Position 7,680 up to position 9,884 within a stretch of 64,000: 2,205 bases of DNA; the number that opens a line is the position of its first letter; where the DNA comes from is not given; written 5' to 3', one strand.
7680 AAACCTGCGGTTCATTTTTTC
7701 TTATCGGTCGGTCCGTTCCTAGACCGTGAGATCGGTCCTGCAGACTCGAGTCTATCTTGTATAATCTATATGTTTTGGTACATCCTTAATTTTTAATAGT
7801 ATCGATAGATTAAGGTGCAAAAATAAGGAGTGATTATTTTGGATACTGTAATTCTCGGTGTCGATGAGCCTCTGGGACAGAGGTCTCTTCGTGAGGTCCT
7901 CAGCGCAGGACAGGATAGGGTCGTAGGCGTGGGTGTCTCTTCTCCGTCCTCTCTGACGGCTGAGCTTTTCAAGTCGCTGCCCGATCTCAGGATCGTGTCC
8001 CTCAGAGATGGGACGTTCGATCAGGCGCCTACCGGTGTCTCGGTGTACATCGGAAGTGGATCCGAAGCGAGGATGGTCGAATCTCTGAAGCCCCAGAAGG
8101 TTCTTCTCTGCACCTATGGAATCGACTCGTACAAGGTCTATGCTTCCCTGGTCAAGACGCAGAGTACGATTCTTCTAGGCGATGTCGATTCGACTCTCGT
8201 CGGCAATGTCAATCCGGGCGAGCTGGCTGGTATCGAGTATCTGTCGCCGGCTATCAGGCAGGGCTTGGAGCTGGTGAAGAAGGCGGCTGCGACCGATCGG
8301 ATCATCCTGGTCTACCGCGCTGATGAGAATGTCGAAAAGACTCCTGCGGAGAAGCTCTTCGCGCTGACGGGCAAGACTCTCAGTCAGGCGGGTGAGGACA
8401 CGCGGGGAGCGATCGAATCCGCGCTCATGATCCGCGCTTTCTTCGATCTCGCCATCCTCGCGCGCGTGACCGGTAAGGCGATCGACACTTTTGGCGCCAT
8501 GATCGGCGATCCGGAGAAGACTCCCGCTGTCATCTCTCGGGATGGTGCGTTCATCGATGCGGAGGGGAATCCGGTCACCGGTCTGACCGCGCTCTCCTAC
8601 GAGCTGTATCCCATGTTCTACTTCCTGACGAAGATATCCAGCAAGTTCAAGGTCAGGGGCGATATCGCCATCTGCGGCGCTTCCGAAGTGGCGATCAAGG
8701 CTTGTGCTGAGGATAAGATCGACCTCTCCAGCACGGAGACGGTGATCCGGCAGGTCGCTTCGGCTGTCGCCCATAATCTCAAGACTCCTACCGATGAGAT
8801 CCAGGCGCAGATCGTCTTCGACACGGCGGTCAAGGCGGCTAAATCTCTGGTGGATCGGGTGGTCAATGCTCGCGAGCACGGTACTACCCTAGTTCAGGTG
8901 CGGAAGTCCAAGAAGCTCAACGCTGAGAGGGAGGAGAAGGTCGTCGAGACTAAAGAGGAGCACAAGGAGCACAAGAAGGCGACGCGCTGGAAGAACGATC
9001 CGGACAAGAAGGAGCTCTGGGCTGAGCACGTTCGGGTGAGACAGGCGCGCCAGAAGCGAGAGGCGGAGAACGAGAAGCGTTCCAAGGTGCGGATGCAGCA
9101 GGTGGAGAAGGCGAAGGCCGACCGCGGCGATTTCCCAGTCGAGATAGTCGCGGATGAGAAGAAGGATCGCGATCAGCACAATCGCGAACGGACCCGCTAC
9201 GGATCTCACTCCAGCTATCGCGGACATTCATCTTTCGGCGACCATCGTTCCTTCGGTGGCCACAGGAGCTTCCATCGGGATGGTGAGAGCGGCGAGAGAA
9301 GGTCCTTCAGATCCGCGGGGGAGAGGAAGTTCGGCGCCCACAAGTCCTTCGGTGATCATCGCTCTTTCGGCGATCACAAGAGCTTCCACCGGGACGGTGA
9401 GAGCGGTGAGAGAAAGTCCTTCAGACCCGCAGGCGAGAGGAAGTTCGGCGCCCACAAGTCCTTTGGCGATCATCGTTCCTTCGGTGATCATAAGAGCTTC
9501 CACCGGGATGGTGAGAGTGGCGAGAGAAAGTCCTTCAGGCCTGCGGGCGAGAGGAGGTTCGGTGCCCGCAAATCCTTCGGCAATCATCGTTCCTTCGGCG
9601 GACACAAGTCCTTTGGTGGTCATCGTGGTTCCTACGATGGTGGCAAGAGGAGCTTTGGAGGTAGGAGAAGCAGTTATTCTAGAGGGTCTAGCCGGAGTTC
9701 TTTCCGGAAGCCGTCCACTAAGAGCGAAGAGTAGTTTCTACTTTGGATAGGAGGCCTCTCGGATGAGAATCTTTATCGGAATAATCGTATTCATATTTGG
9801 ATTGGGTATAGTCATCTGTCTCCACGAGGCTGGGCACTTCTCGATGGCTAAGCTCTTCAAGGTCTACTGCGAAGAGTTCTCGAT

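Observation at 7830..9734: A catalytically degenerate Dxr homolog kept in the dxr slot and fused to a long basic repeat tail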

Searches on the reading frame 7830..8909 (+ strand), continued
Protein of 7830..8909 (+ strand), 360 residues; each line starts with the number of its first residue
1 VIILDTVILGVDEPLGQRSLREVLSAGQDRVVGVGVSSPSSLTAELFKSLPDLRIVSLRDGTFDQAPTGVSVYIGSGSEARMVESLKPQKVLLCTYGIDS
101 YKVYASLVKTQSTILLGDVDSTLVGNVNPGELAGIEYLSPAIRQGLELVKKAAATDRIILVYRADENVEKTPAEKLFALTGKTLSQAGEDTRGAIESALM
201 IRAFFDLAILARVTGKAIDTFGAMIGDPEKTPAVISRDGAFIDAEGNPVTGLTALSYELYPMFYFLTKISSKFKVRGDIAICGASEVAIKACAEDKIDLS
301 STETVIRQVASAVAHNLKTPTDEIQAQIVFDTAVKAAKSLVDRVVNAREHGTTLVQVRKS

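Call 39: predict_structure(alignment_id=A3)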
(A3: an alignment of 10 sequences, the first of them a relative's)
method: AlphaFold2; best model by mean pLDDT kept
length: 631 residues; sequences in the alignment: 10
mean_pLDDT: 72.5   pTM: 0.58
mean pLDDT of the five models: 72.5, 70.7, 70.4, 70.3, 68.4
residues with pLDDT >= 90: 225; 70-90: 200; 50-70: 29; < 50: 177
segments of 3 or more residues with pLDDT < 50: 456-529, 531-631
pLDDT, mean of each block of 10 residues (from residue 1): 92 89 90 89 91 90 88 90 94 85 87 86 80 90 93 94 84 87 79 91 94 94 93 93 91 93 97 95 94 93 97 93 95 96 77 69 85 86 77 83 87 80 64 58 77 52 36 35 34 32 33 34 37 36 36 34 34 35 32 34 35 35 35 38
secondary structure, 60 per line:
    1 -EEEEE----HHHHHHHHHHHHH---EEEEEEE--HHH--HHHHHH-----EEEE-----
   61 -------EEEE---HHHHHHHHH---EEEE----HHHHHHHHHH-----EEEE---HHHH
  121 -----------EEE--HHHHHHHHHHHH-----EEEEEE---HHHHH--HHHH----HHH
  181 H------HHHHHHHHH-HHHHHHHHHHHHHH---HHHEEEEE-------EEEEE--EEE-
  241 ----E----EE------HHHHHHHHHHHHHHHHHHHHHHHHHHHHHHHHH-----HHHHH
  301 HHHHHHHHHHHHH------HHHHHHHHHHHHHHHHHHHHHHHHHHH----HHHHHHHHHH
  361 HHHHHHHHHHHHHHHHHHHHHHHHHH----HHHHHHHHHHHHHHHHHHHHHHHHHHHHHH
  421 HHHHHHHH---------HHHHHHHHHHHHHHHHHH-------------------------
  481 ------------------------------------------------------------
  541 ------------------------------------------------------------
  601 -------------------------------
elements in order: E2-6 H11-23 E27-33 H41-46 E52-55 E68-71 H75-83 E87-90 H95-104 E110-113 H117-120 E132-134 H137-148 E154-159 H163-167 H170-173 H178-181 H188-196 H198-211 E218-222 E230-234 E237-239 H258-290 H296-313 H320-346 H351-386 H391-428 H438-455
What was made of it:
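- On Dxr / IspC superfamily (common descent and fold): AF2 pLDDT ~90 over residues 1-345 (call 39).
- Checked: Residues 346-455 are K/E/R-rich helices and 456-631 are disordered and rich in H/R/S/F/G (call 39).
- AF2 pLDDT is ~90 for residues 1-345 (call 39). The fold is predicted with high confidence (call 39).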

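Call 43: fold_search(model_id=the predicted structure, library=pdb)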
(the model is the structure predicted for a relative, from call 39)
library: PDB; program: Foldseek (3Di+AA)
matches with E <= 10: 1074; with E <= 0.001: 93
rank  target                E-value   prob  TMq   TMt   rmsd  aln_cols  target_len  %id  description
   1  3a06_B                4.9e-18  1.00  0.42  0.65   5.1       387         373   16  Crystal structure of DXR from Thermooga maritia, in complex with fosmidomycin and NADPH (released 2010-03-16)
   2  3a06_A                6.4e-18  1.00  0.43  0.68   5.5       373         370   16  Crystal structure of DXR from Thermooga maritia, in complex with fosmidomycin and NADPH (released 2010-03-16)
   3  3a14_B                7.2e-18  1.00  0.42  0.66   5.1       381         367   17  Crystal structure of DXR from Thermotoga maritima, in complex with NADPH (released 2010-04-07)
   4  3a14_A                1.4e-16  1.00  0.42  0.68   5.3       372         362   16  Crystal structure of DXR from Thermotoga maritima, in complex with NADPH (released 2010-04-07)
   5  3zhy_B                9.7e-16  1.00  0.42  0.68   5.4       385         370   16  Structure of Mycobacterium tuberculosis DXR in complex with a di- substituted fosmidomycin analogue (released 2013-10-09)
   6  1r0l_B                1.7e-15  1.00  0.39  0.60   6.3       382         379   13  1-deoxy-D-xylulose 5-phosphate reductoisomerase from zymomonas mobilis in complex with NADPH (released 2004-07-13)
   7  2y1g_A                2.6e-15  1.00  0.41  0.66   5.7       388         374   15  X-ray structure of 1-deoxy-D-xylulose 5-phosphate reductoisomerase, DXR, Rv2870c, from Mycobacterium tuberculosis, in  (released 2011-06-29)
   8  3zhy_A                2.6e-15  1.00  0.42  0.66   5.5       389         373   16  Structure of Mycobacterium tuberculosis DXR in complex with a di- substituted fosmidomycin analogue (released 2013-10-09)
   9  5krr_A                2.7e-15  1.00  0.41  0.62   5.9       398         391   14  1-deoxy-D-xylulose 5-phosphate reductoisomerase from Vibrio vulnificus in complex with Mn(2+) (released 2017-07-12)
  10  5kqo_B                2.8e-15  1.00  0.39  0.58   6.6       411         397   14  1-deoxy-D-xylulose 5-phosphate reductoisomerase from Vibrio vulnificus (released 2017-07-12)
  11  5krr_B                4.4e-15  1.00  0.39  0.59   7.3       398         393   14  1-deoxy-D-xylulose 5-phosphate reductoisomerase from Vibrio vulnificus in complex with Mn(2+) (released 2017-07-12)
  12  5kry_B                5.4e-15  1.00  0.40  0.60   6.1       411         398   14  1-deoxy-D-xylulose 5-phosphate reductoisomerase from Vibrio vulnificus (released 2017-07-12)
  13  4rcv_B                5.7e-15  1.00  0.40  0.62   6.2       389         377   15  M. tuberculosis 1-deoxy-d-xylulose-5-phosphate reductoisomerase bound to 1-deoxy-L-erythrulose (released 2015-03-18)
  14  1r0k_D                7.1e-15  1.00  0.40  0.60   6.2       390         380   13  Crystal structure of 1-deoxy-D-xylulose 5-phosphate reductoisomerase from Zymomonas mobilis (released 2004-07-13)
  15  5krv_A                7.1e-15  1.00  0.41  0.61   6.3       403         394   14  1-deoxy-D-xylulose 5-phosphate reductoisomerase from Vibrio vulnificus in complex Arginine (released 2017-07-12)
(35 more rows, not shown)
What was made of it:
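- On Dxr / IspC superfamily (common descent and fold): The Foldseek top 50 are all DXR, E 5e-18 to 1e-13, with ~370-415 aligned columns (call 43).
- Closest known: Canonical Dxr / IspC. Same: Same three-domain fold (Foldseek E 5e-18, full-length alignment, call 43).
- The Foldseek top 50 are all DXR, E 5e-18 to 1e-13, target TM 0.55-0.68 (call 43).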

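Call 78: search_protein_families(library=ncbifam, proteins=[P0009, P0010, P0008, P0006, P0005, P0007, P0004], max_evalue=0.001)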
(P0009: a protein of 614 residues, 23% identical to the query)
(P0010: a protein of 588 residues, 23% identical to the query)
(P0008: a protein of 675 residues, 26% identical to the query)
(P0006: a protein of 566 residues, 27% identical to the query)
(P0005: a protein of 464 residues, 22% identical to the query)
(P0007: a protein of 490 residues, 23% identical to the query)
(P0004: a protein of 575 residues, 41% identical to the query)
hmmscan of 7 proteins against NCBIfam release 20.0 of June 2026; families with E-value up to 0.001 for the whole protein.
P0009 (614 aa): 3 families
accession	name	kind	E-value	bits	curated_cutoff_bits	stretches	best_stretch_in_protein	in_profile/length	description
TIGR00243.1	Dxr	equivalog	1.1e-93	314.3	315.7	1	3-384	2-384/389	1-deoxy-D-xylulose-5-phosphate reductoisomerase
NF009114.0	PRK12464.1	equivalog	5e-84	282.5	461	1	1-385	1-383/389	1-deoxy-D-xylulose-5-phosphate reductoisomerase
NF003938.0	PRK05447.1-1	equivalog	9.6e-78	261.9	515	1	3-387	2-396/398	1-deoxy-D-xylulose-5-phosphate reductoisomerase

P0010 (588 aa): 3 families
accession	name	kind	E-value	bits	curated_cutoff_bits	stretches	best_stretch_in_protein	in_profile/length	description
TIGR00243.1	Dxr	equivalog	5.3e-91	305.4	315.7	1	3-383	2-384/389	1-deoxy-D-xylulose-5-phosphate reductoisomerase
NF009114.0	PRK12464.1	equivalog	6.2e-81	272.3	461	1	1-384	1-383/389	1-deoxy-D-xylulose-5-phosphate reductoisomerase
NF003938.0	PRK05447.1-1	equivalog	3.3e-75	253.6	515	1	3-385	2-395/398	1-deoxy-D-xylulose-5-phosphate reductoisomerase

P0008 (675 aa): 3 families
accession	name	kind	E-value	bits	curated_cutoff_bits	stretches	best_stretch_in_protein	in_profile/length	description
TIGR00243.1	Dxr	equivalog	1.1e-45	156.3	315.7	1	4-370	2-382/389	1-deoxy-D-xylulose-5-phosphate reductoisomerase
NF009114.0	PRK12464.1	equivalog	2.1e-36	125.7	461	1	3-371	2-381/389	1-deoxy-D-xylulose-5-phosphate reductoisomerase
NF003938.0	PRK05447.1-1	equivalog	3.4e-36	125.1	515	1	4-371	2-392/398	1-deoxy-D-xylulose-5-phosphate reductoisomerase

P0006 (566 aa): 4 families
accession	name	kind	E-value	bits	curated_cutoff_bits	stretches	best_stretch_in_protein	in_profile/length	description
TIGR00243.1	Dxr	equivalog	2.5e-35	122.1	315.7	2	4-228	2-240/389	1-deoxy-D-xylulose-5-phosphate reductoisomerase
NF009114.0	PRK12464.1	equivalog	6.5e-32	110.9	461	2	4-228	3-238/389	1-deoxy-D-xylulose-5-phosphate reductoisomerase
NF003938.0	PRK05447.1-1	equivalog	4.3e-26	91.9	515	2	4-214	2-235/398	1-deoxy-D-xylulose-5-phosphate reductoisomerase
NF005957.0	PRK08040.1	equivalog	0.00066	19.2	273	0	5-42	6-42/336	aspartate-semialdehyde dehydrogenase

P0005 (464 aa): 3 families
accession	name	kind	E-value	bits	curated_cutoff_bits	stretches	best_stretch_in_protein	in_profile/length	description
TIGR00243.1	Dxr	equivalog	6.5e-31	107.6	315.7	2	1-173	1-191/389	1-deoxy-D-xylulose-5-phosphate reductoisomerase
NF003938.0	PRK05447.1-1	equivalog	9.1e-24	84.2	515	2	254-348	299-390/398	1-deoxy-D-xylulose-5-phosphate reductoisomerase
NF009114.0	PRK12464.1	equivalog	3.6e-20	72.3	461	2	250-349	284-380/389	1-deoxy-D-xylulose-5-phosphate reductoisomerase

P0007 (490 aa): 0 families

P0004 (575 aa): 0 families

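Call 81: search_solved_structures(query=A7, max_evalue=0.01, show_alignments=1)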
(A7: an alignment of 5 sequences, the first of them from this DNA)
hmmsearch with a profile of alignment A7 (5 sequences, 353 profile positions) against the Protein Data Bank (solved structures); distinct sequences matched with E-value up to 0.01: 1.
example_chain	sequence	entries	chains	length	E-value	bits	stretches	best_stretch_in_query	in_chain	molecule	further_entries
3a06_A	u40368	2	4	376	1.2e-13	54.2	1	4-346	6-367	1-deoxy-D-xylulose 5-phosphate reductoisomerase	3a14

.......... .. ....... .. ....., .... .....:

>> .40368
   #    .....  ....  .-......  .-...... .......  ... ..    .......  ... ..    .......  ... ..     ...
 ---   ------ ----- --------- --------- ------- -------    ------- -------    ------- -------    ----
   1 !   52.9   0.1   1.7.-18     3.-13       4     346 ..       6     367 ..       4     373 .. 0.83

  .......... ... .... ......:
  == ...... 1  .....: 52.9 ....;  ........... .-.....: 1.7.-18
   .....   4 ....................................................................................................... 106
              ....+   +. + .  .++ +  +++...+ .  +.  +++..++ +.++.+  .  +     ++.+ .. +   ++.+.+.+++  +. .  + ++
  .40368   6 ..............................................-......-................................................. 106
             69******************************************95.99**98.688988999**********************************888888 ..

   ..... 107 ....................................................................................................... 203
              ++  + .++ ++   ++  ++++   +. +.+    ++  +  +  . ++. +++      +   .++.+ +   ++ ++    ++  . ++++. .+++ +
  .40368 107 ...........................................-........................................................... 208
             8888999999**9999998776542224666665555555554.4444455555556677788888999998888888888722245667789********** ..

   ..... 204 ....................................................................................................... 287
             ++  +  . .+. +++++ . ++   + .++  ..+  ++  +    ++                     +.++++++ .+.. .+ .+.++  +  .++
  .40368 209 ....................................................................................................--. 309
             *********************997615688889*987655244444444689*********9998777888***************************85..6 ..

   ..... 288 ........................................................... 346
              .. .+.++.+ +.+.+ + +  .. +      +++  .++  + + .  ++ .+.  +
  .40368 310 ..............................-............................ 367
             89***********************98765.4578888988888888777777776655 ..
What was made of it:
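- On Dxr / IspC superfamily (common descent and fold): A profile of the five degenerate members against PDB hits 3a06 DXR at E=1.2e-13, residues 4-346 to 6-367 (call 81).
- Closest known: Canonical Dxr / IspC. Same: Detectable profile homology (E 1.2e-13, call 81).
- A profile of only the five fully degenerate members hits 3a06 at E=1.2e-13 over residues 4-346 (call 81).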

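Call 82: find_encoding_contigs(protein=P0010, flank=10000, max_places=1)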
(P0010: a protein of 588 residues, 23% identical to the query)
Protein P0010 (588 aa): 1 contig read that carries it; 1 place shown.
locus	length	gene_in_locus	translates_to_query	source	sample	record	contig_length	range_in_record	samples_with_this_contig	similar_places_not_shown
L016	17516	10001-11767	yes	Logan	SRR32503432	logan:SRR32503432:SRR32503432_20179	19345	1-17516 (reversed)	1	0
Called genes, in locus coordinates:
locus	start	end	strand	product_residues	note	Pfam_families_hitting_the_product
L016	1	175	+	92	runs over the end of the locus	PF00216:Bac_DNA_binding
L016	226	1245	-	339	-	PF04018:VCA0040-like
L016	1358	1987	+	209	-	PF21984:DnaD_N, PF07261:DnaB_2 (weak)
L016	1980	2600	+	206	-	PF00730:HhH-GPD, PF00633:HHH (weak)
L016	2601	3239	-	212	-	PF03838:RecU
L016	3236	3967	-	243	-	-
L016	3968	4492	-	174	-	PF01047:MarR (weak), PF12802:MarR_2, PF13412:HTH_24 (weak), PF13463:HTH_27 (weak), PF13601:HTH_34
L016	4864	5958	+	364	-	PF00318:Ribosomal_S2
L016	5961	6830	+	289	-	PF25025:EF-Ts_N (weak), PF00889:EF_TS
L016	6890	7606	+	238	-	PF00696:AA_kinase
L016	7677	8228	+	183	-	PF01765:RRF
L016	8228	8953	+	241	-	PF01255:Prenyltransf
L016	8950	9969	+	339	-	PF01148:CTP_transf_1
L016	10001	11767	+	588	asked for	PF02670:DXP_reductoisom, PF08436:DXP_redisom_C, PF13288:DXPR_C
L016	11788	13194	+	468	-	PF02163:Peptidase_M50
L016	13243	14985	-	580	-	-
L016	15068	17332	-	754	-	-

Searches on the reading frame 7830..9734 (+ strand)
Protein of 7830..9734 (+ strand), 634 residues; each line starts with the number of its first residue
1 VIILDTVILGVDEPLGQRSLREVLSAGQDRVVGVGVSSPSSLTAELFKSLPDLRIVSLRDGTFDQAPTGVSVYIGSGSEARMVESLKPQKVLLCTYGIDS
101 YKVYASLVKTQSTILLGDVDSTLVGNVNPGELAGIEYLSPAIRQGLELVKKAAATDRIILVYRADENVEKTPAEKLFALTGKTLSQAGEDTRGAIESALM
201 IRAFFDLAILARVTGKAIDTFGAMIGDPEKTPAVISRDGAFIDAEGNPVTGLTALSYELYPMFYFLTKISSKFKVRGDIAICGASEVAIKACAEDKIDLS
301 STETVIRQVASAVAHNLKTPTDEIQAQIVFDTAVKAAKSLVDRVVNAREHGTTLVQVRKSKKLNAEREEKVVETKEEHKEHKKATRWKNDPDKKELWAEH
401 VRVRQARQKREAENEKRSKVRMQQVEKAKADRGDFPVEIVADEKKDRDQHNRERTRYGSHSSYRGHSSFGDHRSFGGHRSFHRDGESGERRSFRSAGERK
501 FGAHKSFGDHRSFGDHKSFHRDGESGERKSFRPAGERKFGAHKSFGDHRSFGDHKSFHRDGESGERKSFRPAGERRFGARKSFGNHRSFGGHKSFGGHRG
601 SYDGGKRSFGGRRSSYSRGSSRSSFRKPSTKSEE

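Call 3: search_protein_families(library=pfam, proteins=[window:7830-9734:+], max_evalue=1)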
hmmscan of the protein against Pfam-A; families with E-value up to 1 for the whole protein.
window:7830-9734:+ (634 aa): 0 families

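Call 4: search_protein_families(library=ncbifam, proteins=[window:7830-9734:+], max_evalue=1)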
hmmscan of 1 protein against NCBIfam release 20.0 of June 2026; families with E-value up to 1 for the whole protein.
window:7830-9734:+ (634 aa): 2 families
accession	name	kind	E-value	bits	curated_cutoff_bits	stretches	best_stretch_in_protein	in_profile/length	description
NF003095.0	PRK04019.1-1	equivalog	0.0098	14.9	381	1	306-383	249-326/339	50S ribosomal protein L10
NF038313.3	HisXaaSer_A4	exception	0.021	15.7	55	1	411-485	17-85/93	His-Xaa-Ser repeat protein HxsA4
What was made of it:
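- On His-Xaa-Ser repeat proteins (HxsA4, NF038313): 15.7 bits, E=0.021: a compositional match only (call 4).
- Loss of function: no Pfam or NCBIfam Dxr hit (calls 3, 4).
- Tried and rejected: The HxsA4 and ribosomal L10 NCBIfam hits (call 4).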

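Call 5: search_solved_structures(query=window:7830-9734:+, max_evalue=10, show_alignments=3)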
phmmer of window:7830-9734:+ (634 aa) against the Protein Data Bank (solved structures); distinct sequences matched with E-value up to 10: 7.
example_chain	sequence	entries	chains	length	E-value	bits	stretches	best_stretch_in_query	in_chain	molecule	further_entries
3a06_A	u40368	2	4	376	0.00044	22.3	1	7-125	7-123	1-deoxy-D-xylulose 5-phosphate reductoisomerase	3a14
3zli_A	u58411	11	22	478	0.4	12.5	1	411-519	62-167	HISTONE DEMETHYLASE UTY | UBIQUITOUSLY TRANSCRIBED TETRATRICOPEPTIDE REPEAT PROTEIN Y-LINKED TRANSCRIPT VARIANT 57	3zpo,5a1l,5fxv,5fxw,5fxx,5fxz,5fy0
4uf0_A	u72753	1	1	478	0.4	12.5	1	411-519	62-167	HISTONE DEMETHYLASE UTY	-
4uf0_B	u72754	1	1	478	0.4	12.5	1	411-519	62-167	HISTONE DEMETHYLASE UTY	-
3mah_A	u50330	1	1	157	1.3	10.8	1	18-111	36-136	Aspartokinase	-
5jxx_A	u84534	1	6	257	1.4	10.7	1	455-522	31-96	Acyl-[acyl-carrier-protein]--UDP-N-acetylglucosamine O-acyltransferase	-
3avr_A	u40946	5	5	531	1.9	10.2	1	411-518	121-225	Lysine-specific demethylase 6A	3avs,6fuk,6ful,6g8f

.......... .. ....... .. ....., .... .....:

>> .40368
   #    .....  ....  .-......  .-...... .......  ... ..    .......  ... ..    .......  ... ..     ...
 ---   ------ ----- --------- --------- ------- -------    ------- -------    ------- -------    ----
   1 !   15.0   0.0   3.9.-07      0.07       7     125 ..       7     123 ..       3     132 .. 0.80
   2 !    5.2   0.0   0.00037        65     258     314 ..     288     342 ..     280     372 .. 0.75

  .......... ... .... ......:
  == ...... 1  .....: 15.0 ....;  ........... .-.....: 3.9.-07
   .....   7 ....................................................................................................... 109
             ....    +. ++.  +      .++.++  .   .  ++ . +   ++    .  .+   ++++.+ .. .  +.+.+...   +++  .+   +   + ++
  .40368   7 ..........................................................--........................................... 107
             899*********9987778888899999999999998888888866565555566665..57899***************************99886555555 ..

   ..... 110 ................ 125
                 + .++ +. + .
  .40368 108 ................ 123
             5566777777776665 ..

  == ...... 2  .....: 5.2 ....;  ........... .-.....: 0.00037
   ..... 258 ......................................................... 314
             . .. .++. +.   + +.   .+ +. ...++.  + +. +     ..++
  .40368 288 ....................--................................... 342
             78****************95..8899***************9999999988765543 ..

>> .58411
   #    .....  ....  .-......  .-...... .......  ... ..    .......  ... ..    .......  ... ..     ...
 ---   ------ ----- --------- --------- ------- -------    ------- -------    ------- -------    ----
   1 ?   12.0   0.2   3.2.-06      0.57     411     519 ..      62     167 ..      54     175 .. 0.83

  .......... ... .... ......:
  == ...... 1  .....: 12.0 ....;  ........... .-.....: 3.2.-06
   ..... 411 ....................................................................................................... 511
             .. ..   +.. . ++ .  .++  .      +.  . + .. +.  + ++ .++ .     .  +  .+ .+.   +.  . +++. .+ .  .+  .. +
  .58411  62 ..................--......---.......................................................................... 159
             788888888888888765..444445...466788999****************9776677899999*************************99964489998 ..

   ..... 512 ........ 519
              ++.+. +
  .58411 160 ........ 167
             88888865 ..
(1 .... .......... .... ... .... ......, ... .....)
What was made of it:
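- On Dxr / IspC superfamily (common descent and fold): Single sequence: E=4.4e-4 (call 5).
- phmmer to T. maritima DXR 3a06, E=4.4e-4, two collinear stretches (call 5).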
